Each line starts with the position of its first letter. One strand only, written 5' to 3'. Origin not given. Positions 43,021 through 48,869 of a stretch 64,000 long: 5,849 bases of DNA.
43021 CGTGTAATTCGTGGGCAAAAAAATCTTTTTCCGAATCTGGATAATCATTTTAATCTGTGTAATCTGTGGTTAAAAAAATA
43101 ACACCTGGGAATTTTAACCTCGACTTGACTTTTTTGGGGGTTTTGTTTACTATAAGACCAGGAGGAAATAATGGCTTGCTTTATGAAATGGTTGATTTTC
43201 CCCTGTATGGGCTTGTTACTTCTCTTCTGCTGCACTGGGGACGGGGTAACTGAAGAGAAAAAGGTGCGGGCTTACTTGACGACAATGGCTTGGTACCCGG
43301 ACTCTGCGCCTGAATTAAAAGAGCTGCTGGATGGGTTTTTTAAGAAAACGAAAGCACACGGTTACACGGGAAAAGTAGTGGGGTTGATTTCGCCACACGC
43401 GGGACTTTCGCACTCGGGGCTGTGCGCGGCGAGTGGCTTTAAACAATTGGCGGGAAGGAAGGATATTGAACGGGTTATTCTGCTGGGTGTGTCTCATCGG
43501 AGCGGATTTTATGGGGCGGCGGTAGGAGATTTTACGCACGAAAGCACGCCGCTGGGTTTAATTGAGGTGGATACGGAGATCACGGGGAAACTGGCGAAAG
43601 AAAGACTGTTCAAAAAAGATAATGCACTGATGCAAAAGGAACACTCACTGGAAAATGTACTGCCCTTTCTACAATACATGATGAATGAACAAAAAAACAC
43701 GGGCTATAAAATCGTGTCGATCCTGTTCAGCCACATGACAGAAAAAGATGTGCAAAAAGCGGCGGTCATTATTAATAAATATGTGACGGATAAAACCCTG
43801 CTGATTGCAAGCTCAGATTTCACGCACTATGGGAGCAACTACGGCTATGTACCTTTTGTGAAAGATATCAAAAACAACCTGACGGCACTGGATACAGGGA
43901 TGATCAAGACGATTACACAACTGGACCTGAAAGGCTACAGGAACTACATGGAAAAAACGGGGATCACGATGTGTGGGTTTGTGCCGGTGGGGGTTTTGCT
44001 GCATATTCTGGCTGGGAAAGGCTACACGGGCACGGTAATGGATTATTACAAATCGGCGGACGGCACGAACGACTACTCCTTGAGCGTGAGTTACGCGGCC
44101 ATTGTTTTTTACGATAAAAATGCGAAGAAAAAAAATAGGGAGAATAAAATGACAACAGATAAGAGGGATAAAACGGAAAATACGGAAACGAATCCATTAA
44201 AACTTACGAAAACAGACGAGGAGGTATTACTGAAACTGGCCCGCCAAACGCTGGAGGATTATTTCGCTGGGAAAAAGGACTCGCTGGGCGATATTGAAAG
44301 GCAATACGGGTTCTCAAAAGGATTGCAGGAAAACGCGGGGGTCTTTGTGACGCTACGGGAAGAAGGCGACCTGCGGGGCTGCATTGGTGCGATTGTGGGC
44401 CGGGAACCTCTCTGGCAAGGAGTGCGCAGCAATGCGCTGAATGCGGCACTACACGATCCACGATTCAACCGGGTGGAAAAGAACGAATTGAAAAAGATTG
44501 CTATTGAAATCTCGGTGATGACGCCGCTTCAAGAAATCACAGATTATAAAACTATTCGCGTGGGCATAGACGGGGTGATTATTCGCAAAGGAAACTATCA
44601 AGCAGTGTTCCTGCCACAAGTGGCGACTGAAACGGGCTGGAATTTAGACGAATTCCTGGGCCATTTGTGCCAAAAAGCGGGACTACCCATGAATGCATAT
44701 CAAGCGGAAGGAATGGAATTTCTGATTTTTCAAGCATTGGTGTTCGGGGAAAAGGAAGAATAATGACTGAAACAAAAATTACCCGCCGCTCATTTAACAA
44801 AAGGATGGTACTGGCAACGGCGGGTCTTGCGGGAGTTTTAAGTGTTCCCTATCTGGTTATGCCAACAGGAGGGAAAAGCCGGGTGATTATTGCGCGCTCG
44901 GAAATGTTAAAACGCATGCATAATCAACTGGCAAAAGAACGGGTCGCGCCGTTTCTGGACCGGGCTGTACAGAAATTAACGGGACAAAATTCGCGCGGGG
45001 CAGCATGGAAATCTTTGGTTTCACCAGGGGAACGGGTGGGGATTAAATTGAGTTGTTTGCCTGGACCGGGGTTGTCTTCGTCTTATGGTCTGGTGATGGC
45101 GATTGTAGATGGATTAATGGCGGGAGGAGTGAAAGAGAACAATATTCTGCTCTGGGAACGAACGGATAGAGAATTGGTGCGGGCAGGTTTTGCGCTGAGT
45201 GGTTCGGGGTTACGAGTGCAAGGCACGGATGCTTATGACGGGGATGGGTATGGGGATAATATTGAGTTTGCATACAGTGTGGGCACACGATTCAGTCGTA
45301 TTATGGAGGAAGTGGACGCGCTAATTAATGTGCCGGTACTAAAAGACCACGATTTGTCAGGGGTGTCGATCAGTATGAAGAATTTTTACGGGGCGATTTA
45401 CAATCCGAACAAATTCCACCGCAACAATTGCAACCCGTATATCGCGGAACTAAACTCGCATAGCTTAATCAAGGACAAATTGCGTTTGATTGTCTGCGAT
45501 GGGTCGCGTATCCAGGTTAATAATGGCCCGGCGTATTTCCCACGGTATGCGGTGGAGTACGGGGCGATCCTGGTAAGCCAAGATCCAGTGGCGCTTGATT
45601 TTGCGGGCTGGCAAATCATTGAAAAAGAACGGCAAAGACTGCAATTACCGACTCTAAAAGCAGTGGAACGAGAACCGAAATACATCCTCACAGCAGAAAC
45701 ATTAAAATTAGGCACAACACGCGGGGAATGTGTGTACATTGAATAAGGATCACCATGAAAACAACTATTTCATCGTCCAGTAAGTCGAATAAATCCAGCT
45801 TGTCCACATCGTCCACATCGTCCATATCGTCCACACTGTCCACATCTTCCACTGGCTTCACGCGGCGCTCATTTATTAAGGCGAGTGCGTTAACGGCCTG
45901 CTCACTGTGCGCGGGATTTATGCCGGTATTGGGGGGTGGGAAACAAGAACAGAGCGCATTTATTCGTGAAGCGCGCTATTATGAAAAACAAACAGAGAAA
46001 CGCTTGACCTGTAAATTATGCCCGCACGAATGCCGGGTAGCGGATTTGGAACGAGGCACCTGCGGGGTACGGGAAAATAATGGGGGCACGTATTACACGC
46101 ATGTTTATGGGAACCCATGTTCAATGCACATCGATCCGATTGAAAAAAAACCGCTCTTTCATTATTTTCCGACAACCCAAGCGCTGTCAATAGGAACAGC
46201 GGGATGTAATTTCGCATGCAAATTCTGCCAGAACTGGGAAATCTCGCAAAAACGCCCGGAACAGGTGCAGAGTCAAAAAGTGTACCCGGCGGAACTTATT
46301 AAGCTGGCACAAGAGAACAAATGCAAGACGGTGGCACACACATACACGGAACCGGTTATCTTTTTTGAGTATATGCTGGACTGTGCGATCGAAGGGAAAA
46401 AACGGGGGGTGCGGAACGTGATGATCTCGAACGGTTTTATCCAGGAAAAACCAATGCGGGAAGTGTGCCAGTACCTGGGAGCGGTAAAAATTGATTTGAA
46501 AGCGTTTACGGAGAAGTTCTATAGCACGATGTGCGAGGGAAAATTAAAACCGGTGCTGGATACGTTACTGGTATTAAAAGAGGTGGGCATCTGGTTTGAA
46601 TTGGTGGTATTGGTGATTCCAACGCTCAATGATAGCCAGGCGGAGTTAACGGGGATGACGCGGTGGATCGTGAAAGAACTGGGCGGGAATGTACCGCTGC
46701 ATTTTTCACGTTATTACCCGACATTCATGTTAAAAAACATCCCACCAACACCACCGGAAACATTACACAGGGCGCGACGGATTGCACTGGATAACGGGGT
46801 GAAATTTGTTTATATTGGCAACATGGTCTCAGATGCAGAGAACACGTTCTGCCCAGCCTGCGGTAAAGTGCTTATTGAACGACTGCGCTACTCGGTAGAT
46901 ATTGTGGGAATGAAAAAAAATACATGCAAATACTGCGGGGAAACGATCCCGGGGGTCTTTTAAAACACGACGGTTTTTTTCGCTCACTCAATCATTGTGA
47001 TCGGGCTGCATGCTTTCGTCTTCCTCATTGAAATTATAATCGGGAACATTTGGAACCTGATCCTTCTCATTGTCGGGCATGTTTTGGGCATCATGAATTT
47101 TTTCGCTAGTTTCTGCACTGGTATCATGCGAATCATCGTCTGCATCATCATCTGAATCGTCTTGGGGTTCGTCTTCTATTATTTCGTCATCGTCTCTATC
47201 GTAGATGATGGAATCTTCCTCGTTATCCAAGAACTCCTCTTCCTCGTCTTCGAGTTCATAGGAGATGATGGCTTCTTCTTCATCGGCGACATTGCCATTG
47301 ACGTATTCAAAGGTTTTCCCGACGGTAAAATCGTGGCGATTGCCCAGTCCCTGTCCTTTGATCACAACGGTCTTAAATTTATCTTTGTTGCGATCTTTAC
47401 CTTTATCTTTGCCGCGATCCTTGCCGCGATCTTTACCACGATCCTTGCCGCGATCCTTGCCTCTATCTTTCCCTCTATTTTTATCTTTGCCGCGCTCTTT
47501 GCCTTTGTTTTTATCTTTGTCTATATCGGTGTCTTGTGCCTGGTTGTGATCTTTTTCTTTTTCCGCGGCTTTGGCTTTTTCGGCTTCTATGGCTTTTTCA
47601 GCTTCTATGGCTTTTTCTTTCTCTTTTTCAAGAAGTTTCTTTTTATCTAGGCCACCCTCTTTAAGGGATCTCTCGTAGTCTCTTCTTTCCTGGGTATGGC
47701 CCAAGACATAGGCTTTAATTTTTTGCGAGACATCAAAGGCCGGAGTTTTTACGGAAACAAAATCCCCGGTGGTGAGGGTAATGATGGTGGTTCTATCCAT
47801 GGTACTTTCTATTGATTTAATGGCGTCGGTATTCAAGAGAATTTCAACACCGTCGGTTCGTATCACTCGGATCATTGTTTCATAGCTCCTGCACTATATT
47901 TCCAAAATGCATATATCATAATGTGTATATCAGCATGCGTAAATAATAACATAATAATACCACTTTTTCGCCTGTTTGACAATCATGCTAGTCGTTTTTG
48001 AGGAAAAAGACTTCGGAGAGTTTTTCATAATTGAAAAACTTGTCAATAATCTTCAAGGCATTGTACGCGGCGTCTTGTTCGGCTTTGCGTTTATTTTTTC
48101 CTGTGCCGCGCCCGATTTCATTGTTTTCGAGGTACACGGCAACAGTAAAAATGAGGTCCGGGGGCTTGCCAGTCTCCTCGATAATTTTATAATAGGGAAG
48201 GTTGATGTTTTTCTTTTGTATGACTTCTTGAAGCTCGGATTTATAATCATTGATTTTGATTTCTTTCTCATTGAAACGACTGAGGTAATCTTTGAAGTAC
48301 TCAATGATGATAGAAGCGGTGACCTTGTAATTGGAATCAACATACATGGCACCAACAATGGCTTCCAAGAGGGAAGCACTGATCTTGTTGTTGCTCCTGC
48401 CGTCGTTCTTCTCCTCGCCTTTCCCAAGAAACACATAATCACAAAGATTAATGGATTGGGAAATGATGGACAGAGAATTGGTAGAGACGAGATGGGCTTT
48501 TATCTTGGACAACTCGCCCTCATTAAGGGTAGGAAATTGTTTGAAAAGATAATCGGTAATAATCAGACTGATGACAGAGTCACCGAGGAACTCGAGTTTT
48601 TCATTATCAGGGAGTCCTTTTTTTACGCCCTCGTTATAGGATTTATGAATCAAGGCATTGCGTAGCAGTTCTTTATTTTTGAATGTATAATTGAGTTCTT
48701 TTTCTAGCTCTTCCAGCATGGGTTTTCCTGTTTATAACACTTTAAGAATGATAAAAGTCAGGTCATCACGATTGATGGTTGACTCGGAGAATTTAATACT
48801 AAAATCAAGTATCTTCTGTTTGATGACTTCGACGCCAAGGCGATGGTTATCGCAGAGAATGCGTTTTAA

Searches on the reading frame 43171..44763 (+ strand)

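Call 30: search_protein_families(library=pfam, proteins=[window:43171-44763:+], max_evalue=0.001)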
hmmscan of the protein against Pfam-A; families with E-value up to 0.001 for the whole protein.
window:43171-44763:+ (530 aa): 2 families
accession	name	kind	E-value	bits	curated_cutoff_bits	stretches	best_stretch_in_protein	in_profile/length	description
PF01875.22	Memo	-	7.7e-56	189.7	27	1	40-312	7-269/269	Memo-like protein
PF01871.22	AMMECR1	-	4.4e-52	176.4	25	1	354-525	1-168/168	AMMECR1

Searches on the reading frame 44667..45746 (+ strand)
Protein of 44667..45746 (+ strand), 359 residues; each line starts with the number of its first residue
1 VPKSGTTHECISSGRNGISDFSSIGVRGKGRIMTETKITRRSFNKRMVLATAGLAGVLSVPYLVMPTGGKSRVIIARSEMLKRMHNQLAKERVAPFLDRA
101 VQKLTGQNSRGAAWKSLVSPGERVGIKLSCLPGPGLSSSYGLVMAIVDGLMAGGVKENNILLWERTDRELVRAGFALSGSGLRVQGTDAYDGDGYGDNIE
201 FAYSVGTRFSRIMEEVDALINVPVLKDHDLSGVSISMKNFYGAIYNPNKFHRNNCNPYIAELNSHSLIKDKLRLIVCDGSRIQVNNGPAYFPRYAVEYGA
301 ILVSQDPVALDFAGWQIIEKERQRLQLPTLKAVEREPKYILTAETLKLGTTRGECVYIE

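Call 30: search_protein_families(library=pfam, proteins=[window:44667-45746:+], max_evalue=0.001)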
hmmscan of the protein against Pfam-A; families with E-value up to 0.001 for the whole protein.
window:44667-45746:+ (359 aa): 1 family
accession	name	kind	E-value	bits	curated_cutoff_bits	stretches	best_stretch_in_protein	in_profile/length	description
PF04015.17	DUF362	-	3.1e-21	76.8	24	1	142-315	22-199/200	Domain of unknown function (DUF362)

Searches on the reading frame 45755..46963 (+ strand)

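Call 30: search_protein_families(library=pfam, proteins=[window:45755-46963:+], max_evalue=0.001)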
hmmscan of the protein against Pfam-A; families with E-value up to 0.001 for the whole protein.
window:45755-46963:+ (402 aa): 2 families
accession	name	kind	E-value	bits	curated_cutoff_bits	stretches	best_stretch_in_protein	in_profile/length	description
PF04055.27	Radical_SAM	-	5.6e-16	59.6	29.5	1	148-297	4-160/166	Radical SAM superfamily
PF13353.11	Fer4_12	-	0.00042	21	22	1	148-238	12-103/137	4Fe-4S single cluster domain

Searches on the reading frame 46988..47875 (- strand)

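Call 30: search_protein_families(library=pfam, proteins=[window:46988-47875:-], max_evalue=0.001)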
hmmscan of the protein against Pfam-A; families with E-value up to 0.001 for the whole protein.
window:46988-47875:- (295 aa): 1 family
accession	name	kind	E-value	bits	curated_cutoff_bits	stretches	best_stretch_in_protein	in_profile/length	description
PF06289.16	FlbD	-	1e-10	41.5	24.7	1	1-56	1-54/59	Flagellar and Swarming motility proteins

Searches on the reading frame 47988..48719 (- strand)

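Call 65: search_protein_families(library=pfam, proteins=[window:47988-48719:-], max_evalue=0.00001)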
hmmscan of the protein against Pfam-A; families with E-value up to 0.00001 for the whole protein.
window:47988-48719:- (243 aa): 4 families
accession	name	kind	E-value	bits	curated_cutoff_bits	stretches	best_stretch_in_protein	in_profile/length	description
PF14622.11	Ribonucleas_3_3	-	4.8e-34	117.7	35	1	15-142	1-124/128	Ribonuclease-III-like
PF00636.31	Ribonuclease_3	-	4.6e-23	82.4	27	1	40-129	1-101/102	Ribonuclease III domain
PF00035.32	dsrm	-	2.1e-18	67.1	23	1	159-223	1-64/66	Double-stranded RNA binding motif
PF22935.1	RM44_endonuclase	-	7.4e-09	36.2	27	1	9-124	13-138/139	Large ribosomal subunit protein mL44, endonuclease domain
